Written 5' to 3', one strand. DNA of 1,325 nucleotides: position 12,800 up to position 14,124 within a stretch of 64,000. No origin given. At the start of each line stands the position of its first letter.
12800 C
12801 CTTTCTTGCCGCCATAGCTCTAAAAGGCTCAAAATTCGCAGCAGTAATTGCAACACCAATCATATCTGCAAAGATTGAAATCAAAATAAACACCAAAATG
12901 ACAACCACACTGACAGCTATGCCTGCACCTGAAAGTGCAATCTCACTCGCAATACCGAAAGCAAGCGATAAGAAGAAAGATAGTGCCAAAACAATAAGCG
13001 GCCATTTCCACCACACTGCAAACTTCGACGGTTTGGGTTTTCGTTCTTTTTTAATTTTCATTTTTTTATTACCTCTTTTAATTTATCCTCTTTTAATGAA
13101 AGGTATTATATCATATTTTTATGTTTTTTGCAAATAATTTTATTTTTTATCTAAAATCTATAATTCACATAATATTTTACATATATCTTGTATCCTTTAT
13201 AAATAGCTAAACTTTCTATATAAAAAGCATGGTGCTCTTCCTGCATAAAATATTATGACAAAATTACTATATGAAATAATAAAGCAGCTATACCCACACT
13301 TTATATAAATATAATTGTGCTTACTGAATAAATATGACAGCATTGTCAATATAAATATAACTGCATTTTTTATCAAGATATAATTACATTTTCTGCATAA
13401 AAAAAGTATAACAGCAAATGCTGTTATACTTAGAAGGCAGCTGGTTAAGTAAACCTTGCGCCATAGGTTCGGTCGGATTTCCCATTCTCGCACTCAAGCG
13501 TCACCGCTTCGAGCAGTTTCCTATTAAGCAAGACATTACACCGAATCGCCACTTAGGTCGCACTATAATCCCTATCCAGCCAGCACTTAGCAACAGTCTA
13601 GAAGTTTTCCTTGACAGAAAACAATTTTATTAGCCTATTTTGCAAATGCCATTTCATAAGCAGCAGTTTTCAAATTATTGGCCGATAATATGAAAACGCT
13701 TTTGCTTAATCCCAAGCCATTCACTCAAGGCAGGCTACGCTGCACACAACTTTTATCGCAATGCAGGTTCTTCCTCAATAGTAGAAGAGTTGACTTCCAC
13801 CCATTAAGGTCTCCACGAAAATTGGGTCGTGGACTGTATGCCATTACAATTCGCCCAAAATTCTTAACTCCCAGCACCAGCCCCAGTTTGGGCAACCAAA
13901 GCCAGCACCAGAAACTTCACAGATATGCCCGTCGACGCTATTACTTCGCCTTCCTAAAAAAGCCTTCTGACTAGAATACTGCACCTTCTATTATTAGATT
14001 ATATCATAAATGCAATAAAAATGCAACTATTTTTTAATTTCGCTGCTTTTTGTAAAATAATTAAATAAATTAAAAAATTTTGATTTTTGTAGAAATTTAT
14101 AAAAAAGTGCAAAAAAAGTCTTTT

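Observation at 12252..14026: Orphan ~590-nt structured RNA gene followed on the same strand by a 4-TM DxxxD membrane protein (OLE/OapA-like pair, or a new large RNA class)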

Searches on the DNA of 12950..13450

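Call 38: search_rna_families(source=window, start=12950, end=13450, threshold=evalue, max_evalue=1)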
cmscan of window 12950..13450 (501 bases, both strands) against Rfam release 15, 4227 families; matches with E-value up to 1: 2.
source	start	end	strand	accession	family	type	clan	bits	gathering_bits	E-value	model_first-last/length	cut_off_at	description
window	13300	13332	-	RF02350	psRNA6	Gene; sRNA;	-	15.5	60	0.037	1-333/333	no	Nitrosomonas sRNA psRNA6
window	13369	13404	-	RF02350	psRNA6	Gene; sRNA;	-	11.5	60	0.72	1-333/333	no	Nitrosomonas sRNA psRNA6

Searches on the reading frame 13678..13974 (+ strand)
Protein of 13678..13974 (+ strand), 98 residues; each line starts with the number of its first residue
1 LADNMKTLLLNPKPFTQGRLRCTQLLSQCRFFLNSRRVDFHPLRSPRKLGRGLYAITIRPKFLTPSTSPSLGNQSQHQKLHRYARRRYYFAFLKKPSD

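Call 29: search_protein_families(library=pfam, max_evalue=1, proteins=[window:13678-13974:+])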
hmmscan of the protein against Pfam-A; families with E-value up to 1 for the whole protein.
window:13678-13974:+ (98 aa): 1 family
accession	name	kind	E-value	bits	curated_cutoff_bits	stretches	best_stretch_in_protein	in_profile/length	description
PF20137.4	DUF6527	-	0.2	12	23.6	1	61-85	34-56/63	Family of unknown function (DUF6527)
